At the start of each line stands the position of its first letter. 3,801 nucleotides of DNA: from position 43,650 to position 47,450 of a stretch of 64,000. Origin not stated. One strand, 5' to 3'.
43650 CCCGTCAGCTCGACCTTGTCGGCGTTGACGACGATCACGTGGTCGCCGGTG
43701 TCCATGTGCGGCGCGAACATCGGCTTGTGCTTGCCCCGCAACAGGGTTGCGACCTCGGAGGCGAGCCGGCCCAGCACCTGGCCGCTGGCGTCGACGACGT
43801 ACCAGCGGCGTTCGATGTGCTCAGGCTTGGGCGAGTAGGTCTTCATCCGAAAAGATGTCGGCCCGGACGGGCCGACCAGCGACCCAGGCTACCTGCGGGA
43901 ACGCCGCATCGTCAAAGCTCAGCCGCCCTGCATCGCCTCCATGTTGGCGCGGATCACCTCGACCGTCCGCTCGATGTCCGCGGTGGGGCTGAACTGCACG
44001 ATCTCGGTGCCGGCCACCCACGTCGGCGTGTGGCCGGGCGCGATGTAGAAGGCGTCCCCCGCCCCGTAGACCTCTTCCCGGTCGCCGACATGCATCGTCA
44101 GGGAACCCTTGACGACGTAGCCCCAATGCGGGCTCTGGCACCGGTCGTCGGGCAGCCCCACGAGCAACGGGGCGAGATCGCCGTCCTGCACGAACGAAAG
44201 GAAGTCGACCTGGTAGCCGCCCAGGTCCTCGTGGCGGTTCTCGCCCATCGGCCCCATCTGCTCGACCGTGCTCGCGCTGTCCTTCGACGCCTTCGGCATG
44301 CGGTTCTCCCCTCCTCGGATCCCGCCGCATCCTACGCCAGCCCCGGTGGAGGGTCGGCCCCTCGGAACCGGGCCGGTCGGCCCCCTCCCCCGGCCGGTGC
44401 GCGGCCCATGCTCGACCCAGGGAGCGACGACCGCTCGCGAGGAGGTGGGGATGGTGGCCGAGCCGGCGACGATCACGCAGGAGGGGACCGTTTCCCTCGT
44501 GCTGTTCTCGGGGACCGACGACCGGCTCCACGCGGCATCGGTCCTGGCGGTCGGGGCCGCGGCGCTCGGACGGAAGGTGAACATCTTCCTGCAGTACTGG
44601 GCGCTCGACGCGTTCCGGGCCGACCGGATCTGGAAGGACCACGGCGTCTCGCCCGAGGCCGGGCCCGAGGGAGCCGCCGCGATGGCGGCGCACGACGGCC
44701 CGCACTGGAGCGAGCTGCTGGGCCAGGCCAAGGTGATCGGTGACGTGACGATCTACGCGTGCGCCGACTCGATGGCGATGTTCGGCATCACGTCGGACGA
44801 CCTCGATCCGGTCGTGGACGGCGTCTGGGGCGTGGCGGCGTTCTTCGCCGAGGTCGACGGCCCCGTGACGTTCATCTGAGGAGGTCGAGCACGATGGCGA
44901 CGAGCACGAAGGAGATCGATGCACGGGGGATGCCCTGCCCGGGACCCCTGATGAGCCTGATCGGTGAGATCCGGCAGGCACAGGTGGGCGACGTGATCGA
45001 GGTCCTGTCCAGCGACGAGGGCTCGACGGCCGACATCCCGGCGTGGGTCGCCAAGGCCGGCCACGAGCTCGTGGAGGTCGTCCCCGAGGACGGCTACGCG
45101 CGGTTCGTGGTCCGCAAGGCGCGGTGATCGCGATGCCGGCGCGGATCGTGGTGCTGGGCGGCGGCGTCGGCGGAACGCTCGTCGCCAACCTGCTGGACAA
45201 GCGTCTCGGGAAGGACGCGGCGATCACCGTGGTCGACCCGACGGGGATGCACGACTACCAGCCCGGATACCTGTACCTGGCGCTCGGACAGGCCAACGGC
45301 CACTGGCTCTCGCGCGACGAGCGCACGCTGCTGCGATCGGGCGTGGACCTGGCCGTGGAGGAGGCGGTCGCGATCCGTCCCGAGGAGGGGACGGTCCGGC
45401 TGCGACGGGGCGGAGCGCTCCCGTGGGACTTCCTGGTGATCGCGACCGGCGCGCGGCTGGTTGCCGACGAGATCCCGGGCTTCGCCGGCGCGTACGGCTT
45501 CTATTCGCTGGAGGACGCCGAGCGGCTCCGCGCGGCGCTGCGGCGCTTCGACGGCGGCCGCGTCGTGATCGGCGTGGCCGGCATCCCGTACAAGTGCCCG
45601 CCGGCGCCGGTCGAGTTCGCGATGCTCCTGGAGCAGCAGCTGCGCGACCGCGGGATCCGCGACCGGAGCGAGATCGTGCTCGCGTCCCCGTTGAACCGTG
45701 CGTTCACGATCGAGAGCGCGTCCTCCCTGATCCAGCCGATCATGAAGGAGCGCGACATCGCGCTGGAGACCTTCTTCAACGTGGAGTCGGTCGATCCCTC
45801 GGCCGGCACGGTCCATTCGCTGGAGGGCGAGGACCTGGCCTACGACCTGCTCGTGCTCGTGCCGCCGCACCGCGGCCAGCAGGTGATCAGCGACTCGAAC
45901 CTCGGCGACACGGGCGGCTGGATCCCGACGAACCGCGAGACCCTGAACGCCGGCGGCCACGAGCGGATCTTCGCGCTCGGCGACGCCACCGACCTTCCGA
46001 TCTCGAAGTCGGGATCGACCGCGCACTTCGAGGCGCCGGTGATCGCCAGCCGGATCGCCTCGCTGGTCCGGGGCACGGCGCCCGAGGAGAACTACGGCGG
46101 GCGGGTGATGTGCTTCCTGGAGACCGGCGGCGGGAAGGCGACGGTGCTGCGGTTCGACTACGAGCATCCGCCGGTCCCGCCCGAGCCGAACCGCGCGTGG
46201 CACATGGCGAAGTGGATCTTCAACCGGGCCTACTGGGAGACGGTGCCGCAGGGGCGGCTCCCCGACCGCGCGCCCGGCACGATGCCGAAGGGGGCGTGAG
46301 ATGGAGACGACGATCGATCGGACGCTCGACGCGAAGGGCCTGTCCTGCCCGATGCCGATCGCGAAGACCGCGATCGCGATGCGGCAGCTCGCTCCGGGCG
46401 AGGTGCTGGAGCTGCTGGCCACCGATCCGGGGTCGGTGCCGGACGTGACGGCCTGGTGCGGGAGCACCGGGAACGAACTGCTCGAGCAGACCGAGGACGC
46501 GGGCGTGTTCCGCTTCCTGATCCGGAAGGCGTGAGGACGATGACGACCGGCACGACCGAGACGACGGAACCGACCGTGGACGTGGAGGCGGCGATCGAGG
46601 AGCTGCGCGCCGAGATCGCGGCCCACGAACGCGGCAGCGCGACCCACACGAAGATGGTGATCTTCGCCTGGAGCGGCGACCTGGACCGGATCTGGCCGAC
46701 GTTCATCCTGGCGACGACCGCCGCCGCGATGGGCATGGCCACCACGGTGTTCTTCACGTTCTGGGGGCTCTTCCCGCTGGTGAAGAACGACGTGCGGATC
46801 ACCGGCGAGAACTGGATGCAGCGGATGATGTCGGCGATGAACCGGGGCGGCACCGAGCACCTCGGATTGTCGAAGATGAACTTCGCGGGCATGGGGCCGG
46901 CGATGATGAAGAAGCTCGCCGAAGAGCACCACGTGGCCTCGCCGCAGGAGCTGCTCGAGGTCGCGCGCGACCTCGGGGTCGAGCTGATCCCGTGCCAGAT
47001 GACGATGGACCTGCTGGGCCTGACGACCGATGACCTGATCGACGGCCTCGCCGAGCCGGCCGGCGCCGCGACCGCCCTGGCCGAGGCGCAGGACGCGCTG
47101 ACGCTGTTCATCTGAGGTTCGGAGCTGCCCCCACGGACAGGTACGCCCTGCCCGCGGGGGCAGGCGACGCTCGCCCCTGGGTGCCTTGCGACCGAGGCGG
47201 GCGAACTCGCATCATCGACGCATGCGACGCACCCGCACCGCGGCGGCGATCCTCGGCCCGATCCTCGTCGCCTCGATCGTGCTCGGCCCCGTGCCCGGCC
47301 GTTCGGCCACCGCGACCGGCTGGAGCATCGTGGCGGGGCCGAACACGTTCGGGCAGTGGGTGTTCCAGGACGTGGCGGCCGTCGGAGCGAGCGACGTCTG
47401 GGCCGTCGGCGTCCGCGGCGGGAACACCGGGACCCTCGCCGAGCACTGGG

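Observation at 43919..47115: Symmetric sulfur-relay module: cupin / DsrE-like - TusA - SQR-like - TusA - DsrE-like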

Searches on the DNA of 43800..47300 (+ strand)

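Call 57: search_rna_families(source=window, start=43800, end=47300, threshold=evalue, max_evalue=1)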
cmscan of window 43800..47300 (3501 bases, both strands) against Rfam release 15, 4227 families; matches with E-value up to 1: 0.
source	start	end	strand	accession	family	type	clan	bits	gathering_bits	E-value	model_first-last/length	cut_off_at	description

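Call 58: search_rna_families(source=L021, start=6900, end=7500, threshold=evalue, max_evalue=1)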
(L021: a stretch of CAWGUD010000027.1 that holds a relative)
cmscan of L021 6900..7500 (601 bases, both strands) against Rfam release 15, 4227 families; matches with E-value up to 1: 0.
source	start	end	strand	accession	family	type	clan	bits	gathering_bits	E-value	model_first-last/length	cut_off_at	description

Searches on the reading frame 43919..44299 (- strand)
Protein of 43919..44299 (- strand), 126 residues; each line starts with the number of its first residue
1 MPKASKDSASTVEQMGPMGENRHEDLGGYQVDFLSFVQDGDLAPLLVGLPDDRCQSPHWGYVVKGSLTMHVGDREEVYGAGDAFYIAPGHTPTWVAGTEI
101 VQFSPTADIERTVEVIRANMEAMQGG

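Call 4: search_protein_families(library=pfam, proteins=[window:43919-44299:-], max_evalue=0.01)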
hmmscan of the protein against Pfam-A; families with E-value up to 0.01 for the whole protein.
window:43919-44299:- (126 aa): 3 families
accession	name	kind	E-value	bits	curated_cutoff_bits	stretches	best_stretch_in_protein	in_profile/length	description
PF07883.17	Cupin_2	-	3.1e-07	30.5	27.2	1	56-90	19-52/70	Cupin domain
PF02311.25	AraC_binding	-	0.0022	18.2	21.1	1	58-91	25-58/135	AraC-like ligand binding domain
PF05899.18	Cupin_3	-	0.0046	17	23.5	1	61-95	30-65/74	EutQ-like cupin domain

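Call 5: search_protein_families(library=ncbifam, proteins=[window:43919-44299:-], max_evalue=0.01)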
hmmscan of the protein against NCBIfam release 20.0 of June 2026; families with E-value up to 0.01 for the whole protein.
window:43919-44299:- (126 aa): 0 families

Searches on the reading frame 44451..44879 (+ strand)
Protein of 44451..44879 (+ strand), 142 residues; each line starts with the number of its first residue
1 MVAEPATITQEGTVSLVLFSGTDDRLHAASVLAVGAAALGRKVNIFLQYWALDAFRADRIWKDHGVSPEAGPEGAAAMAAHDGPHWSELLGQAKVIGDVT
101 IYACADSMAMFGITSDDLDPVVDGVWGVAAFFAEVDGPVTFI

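Call 4: search_protein_families(library=pfam, proteins=[window:44451-44879:+], max_evalue=0.01)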
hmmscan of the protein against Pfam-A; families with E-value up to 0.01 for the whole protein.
window:44451-44879:+ (142 aa): 2 families
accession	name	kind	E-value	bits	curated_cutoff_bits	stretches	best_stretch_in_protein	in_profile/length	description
PF13686.11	DrsE_2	-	3.4e-14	53.5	25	2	13-60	4-51/156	DsrE/DsrF/DrsH-like family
PF02635.20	DsrE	-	9.5e-05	23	22.7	1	24-125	15-100/116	DsrE/DsrF-like family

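Call 5: search_protein_families(library=ncbifam, proteins=[window:44451-44879:+], max_evalue=0.01)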
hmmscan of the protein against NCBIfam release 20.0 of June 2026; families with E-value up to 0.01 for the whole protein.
window:44451-44879:+ (142 aa): 1 family
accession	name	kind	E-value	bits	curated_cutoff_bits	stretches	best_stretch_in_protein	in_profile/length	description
NF047629.1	SulfCarrDsrE2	equivalog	0.00059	20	210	0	14-59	6-51/159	sulfur carrier protein DsrE2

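Call 22: search_solved_structures(query=window:44451-44879:+, max_evalue=1, show_alignments=3)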
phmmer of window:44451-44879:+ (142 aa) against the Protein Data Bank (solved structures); distinct sequences matched with E-value up to 1: 2.
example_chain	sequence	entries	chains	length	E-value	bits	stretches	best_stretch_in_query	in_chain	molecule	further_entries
2qs7_A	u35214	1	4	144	4.9e-21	78.6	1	13-140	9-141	Uncharacterized protein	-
3pnx_A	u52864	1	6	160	0.00061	23.2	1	14-56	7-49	Putative sulfurtransferase dsrE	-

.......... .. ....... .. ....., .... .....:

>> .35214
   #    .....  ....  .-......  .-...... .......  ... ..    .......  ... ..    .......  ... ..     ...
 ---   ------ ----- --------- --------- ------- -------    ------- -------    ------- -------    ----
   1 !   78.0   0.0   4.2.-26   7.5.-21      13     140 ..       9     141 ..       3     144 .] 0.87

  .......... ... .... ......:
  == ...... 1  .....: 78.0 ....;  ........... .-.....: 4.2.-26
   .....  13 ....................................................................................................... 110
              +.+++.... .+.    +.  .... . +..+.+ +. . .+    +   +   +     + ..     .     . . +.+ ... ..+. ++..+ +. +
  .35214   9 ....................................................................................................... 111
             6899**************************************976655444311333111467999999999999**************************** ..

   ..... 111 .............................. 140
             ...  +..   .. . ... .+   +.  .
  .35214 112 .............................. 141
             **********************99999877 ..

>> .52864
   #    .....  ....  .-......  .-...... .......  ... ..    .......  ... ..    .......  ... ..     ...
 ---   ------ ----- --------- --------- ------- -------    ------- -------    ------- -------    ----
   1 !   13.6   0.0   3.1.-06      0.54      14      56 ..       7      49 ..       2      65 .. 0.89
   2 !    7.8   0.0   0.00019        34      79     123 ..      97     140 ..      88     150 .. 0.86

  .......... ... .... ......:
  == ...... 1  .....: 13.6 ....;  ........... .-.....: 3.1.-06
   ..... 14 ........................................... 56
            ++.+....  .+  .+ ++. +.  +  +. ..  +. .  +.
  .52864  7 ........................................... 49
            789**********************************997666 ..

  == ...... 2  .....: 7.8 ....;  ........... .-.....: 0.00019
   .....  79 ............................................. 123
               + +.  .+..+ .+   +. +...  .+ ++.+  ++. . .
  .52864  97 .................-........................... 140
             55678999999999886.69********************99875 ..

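Call 64: find_homologous_proteins(query=window:44451-44879:+, max_evalue=0.00001)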
Query window:44451-44879:+ (142 aa): 5379 proteins with E <= 0.00001 among 5774 candidates; the best 120 are listed.
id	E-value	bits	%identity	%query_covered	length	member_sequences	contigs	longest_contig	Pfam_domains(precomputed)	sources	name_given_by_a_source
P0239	2.3e-85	302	98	99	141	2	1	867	PF13686.12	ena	-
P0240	9.7e-66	238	83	93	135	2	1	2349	PF02635.21,PF13686.12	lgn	-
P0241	2.9e-65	237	83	93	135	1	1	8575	PF02635.21,PF13686.12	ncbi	ncbi:MAG: DsrE/DsrF/DrsH-like family protein [Actinomycetota bacterium]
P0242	2.5e-64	234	82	93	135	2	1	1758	PF13686.12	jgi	-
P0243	1.5e-63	231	81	93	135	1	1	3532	PF02635.21,PF13686.12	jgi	jgi:peroxiredoxin family protein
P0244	2.4e-63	230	81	92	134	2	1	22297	PF13686.12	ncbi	-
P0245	2.8e-63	230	77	95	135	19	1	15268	PF13686.12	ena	-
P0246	3.0e-63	230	77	95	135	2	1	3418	PF13686.12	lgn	-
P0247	3.2e-63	230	82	92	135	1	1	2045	PF13686.12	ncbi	ncbi:MAG: DsrE/DsrF/DrsH-like family protein [Acidimicrobiia bacterium]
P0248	6.3e-63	229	81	93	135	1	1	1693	PF13686.12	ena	-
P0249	1.2e-62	228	74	100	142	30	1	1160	PF13686.12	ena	-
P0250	1.7e-62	228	76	95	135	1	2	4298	PF02635.21,PF13686.12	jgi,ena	jgi:peroxiredoxin family protein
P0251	3.5e-62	227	76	96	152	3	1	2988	PF13686.12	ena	-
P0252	4.8e-62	226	77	93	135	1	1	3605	PF02635.21,PF13686.12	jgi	jgi:peroxiredoxin family protein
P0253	5.0e-62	226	75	95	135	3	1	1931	PF13686.12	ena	-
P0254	6.8e-62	226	76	95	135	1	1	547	PF02635.21,PF13686.12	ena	-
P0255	7.0e-62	226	75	95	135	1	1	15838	PF02635.21,PF13686.12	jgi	jgi:peroxiredoxin family protein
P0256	7.9e-62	225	76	95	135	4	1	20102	PF13686.12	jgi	jgi:peroxiredoxin family protein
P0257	1.5e-61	225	78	94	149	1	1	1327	PF13686.12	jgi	jgi:peroxiredoxin family protein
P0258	1.5e-61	225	75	95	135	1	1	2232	PF02635.21,PF13686.12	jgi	jgi:peroxiredoxin family protein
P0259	2.7e-61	224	74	95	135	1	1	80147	PF02635.21,PF13686.12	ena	-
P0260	3.1e-61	224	74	95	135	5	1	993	PF13686.12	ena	-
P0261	3.1e-61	224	75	95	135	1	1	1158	PF02635.21,PF13686.12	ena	-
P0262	4.1e-61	223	74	95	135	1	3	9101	PF02635.21,PF13686.12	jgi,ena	jgi:peroxiredoxin family protein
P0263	5.3e-61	223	76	95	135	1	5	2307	PF02635.21,PF13686.12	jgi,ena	jgi:peroxiredoxin family protein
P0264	8.1e-61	222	78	92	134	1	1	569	PF13686.12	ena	-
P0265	9.0e-61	222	75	95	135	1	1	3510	PF13686.12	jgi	jgi:peroxiredoxin family protein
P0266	1.2e-60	222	73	95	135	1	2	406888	PF02635.21,PF13686.12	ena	-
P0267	1.5e-60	221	80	93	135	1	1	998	PF13686.12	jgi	-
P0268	1.9e-60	221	74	95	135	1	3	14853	PF13686.12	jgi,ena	-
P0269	2.0e-60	221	74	95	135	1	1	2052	PF13686.12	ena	-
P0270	2.5e-60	221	74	95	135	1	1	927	PF13686.12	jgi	jgi:peroxiredoxin family protein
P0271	3.4e-60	220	73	95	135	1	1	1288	PF02635.21,PF13686.12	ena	-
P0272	3.8e-60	220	73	95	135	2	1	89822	PF13686.12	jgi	jgi:peroxiredoxin family protein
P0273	4.4e-60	220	75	95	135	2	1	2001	PF02635.21,PF13686.12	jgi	jgi:peroxiredoxin family protein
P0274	4.8e-60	220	77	93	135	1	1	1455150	PF13686.12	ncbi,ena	-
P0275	4.9e-60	220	73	95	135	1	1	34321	PF13686.12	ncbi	ncbi:MAG: DsrE/DsrF/DrsH-like family protein [Actinomycetota bacterium]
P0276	5.1e-60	220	75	95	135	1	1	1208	PF13686.12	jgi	jgi:peroxiredoxin family protein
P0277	5.4e-60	220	73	95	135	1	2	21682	PF02635.21,PF13686.12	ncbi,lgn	ncbi:MAG: DsrE/DsrF/DrsH-like family protein [Actinomycetota bacterium]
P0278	6.5e-60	219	73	95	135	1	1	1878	PF13686.12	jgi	jgi:peroxiredoxin family protein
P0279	6.6e-60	219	75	93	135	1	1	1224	PF13686.12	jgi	jgi:peroxiredoxin family protein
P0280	6.6e-60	219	73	95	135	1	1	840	PF02635.21,PF13686.12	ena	-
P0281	7.0e-60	219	73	95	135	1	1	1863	PF13686.12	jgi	jgi:peroxiredoxin family protein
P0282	7.2e-60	219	76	91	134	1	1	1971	PF13686.12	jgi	jgi:peroxiredoxin family protein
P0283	7.4e-60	219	73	95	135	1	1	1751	PF13686.12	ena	-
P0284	9.2e-60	219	75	93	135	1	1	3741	PF13686.12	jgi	jgi:peroxiredoxin family protein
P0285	9.3e-60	219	73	95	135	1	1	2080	PF02635.21,PF13686.12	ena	-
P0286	9.6e-60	219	73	95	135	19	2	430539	PF13686.12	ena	-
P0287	9.8e-60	219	75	93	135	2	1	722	PF13686.12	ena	-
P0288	1.0e-59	219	73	95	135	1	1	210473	PF13686.12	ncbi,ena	-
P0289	1.0e-59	219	76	95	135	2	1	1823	PF13686.12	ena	-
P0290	1.1e-59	219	73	95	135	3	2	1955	PF13686.12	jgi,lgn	-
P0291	1.2e-59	218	73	95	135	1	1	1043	PF13686.12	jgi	-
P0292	1.2e-59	218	73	95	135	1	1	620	PF13686.12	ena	-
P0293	1.2e-59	218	77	93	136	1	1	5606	PF13686.12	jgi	jgi:peroxiredoxin family protein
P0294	1.3e-59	218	73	95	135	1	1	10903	PF13686.12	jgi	-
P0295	1.3e-59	218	73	95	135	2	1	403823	PF02635.21,PF13686.12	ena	-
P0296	1.3e-59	218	73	95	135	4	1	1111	PF13686.12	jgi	jgi:peroxiredoxin family protein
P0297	1.4e-59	218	75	95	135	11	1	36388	PF02635.21,PF13686.12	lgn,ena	-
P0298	1.6e-59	218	76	92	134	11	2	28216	PF13686.12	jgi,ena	jgi:peroxiredoxin family protein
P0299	1.8e-59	218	73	95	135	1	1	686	PF13686.12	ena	-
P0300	2.0e-59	218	73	95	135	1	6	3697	PF13686.12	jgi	jgi:peroxiredoxin family protein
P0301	2.2e-59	218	72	95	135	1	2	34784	PF13686.12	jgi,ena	-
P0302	2.4e-59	217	74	93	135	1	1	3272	PF13686.12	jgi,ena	-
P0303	2.5e-59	217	73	95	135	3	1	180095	PF13686.12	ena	-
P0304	2.6e-59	217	75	93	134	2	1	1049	PF13686.12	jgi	jgi:peroxiredoxin family protein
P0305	2.6e-59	217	75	92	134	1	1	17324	PF02635.21,PF13686.12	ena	-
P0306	3.1e-59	217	70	99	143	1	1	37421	PF13686.12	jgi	jgi:peroxiredoxin family protein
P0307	3.6e-59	217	73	95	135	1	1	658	PF13686.12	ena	-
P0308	4.0e-59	217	75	91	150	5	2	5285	PF13686.12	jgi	jgi:peroxiredoxin family protein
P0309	4.3e-59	217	74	93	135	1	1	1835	PF13686.12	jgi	jgi:peroxiredoxin family protein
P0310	4.8e-59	216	76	93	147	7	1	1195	PF13686.12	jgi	jgi:peroxiredoxin family protein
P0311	5.7e-59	216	72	98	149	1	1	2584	PF13686.12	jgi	-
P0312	5.8e-59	216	73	93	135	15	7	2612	PF13686.12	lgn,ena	-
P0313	6.2e-59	216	74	92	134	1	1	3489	PF02635.21,PF13686.12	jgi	jgi:peroxiredoxin family protein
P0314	7.2e-59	216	74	92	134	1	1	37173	PF02635.21,PF13686.12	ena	-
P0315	7.6e-59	216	74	93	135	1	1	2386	PF13686.12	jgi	jgi:peroxiredoxin family protein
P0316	7.9e-59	216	73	95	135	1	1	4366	PF13686.12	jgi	jgi:peroxiredoxin family protein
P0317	8.3e-59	216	74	91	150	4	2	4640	PF13686.12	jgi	jgi:peroxiredoxin family protein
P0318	1.1e-58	215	76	93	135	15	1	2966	PF13686.12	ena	-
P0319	1.2e-58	215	77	93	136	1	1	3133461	PF13686.12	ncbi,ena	-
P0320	1.3e-58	215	74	91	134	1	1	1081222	PF02635.21,PF13686.12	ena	-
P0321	1.3e-58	215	71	95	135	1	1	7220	PF13686.12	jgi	jgi:peroxiredoxin family protein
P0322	1.7e-58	215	74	91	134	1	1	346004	PF02635.21,PF13686.12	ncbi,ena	-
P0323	1.7e-58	215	74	91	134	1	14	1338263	PF02635.21,PF13686.12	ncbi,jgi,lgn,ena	jgi:peroxiredoxin family protein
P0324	1.7e-58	215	74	91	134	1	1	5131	PF02635.21,PF13686.12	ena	-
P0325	1.7e-58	215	74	91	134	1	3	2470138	PF02635.21,PF13686.12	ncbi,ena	-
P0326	2.3e-58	214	75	93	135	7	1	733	PF02635.21,PF13686.12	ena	-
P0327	2.3e-58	214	74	91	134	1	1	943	PF02635.21,PF13686.12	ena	-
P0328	2.7e-58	214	69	95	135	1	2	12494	PF13686.12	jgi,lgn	jgi:peroxiredoxin family protein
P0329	2.7e-58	214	76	92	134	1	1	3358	PF13686.12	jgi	jgi:peroxiredoxin family protein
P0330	2.8e-58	214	73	93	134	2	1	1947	PF13686.12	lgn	-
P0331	3.1e-58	214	75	92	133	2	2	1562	PF13686.12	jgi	-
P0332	3.1e-58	214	76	92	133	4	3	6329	PF13686.12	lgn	-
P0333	3.3e-58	214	72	95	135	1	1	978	PF02635.21,PF13686.12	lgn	-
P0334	3.4e-58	214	74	91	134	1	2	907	PF13686.12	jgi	jgi:peroxiredoxin family protein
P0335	3.4e-58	214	74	92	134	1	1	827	PF13686.12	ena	-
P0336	3.4e-58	214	75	92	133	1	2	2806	PF13686.12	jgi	jgi:peroxiredoxin family protein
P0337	3.7e-58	214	75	93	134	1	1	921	PF13686.12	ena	-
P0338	4.1e-58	213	73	95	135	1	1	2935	PF13686.12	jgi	jgi:peroxiredoxin family protein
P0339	4.4e-58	213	72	95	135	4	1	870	PF02635.21,PF13686.12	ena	-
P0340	4.4e-58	213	71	94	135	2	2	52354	PF13686.12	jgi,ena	jgi:peroxiredoxin family protein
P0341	4.7e-58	213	75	92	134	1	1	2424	PF13686.12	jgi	jgi:peroxiredoxin family protein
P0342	5.1e-58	213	73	93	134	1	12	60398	PF13686.12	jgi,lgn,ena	-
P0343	5.2e-58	213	75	93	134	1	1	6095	PF02635.21,PF13686.12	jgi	jgi:peroxiredoxin family protein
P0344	5.3e-58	213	70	95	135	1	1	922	PF13686.12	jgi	-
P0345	5.6e-58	213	74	92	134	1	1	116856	PF13686.12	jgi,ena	-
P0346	5.8e-58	213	73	93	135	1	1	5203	PF13686.12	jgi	jgi:peroxiredoxin family protein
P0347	5.8e-58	213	73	91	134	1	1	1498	PF02635.21,PF13686.12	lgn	-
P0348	5.8e-58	213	72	95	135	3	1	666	PF13686.12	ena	-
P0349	6.2e-58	213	72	91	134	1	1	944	PF02635.21,PF13686.12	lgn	-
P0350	6.3e-58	213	75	91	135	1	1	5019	PF13686.12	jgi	jgi:peroxiredoxin family protein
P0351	6.3e-58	213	73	93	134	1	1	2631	PF13686.12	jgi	jgi:peroxiredoxin family protein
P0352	6.7e-58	213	73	91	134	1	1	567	PF02635.21,PF13686.12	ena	-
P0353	6.8e-58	213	75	93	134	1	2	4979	PF13686.12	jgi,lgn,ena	-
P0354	7.3e-58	213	75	92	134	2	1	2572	PF13686.12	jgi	-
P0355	7.7e-58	213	73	93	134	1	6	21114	PF13686.12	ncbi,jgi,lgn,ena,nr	ncbi:MAG TPA: DsrE/DsrF/DrsH-like family protein [Actinomycetota bacterium]|nr:DsrE/DsrF/DrsH-like f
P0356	8.0e-58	212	75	93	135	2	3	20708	PF13686.12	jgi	jgi:peroxiredoxin family protein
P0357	8.8e-58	212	75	91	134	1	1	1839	PF02635.21,PF13686.12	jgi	jgi:peroxiredoxin family protein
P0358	9.3e-58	212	72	95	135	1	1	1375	PF13686.12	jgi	jgi:peroxiredoxin family protein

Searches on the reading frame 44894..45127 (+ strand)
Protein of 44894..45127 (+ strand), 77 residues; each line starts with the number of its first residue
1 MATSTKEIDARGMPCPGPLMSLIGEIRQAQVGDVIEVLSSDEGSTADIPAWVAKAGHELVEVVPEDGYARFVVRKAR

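Call 4: search_protein_families(library=pfam, proteins=[window:44894-45127:+], max_evalue=0.01)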
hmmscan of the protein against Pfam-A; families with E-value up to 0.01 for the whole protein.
window:44894-45127:+ (77 aa): 1 family
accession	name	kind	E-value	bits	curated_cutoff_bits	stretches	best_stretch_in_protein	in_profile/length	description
PF01206.22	TusA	-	7.4e-24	83.8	28.6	1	6-75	1-70/70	Sulfurtransferase TusA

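Call 5: search_protein_families(library=ncbifam, proteins=[window:44894-45127:+], max_evalue=0.01)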
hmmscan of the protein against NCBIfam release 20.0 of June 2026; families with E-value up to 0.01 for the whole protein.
window:44894-45127:+ (77 aa): 5 families
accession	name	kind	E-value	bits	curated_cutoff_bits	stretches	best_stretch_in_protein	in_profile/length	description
NF001423.0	PRK00299.1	equivalog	5.2e-12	45.4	78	1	3-76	7-80/82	sulfurtransferase TusA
NF008242.0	PRK11018.1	equivalog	1.6e-08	34.1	79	1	5-75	8-78/78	sulfurtransferase-like selenium metabolism protein YedF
TIGR03527.1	selenium_YedF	equivalog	0.00041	20.3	110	1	8-72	1-65/194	sulfurtransferase-like selenium metabolism protein YedF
NF049973.1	radical_Rv1681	equivalog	0.0012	17.8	380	1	20-75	3-54/326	Rv1681 family radical SAM protein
NF041048.1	TusA_like_YeeD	exception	0.0063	16.2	147.5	1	6-60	2-56/72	thiosulfate utilization sulfurtransferase TsuB/YeeD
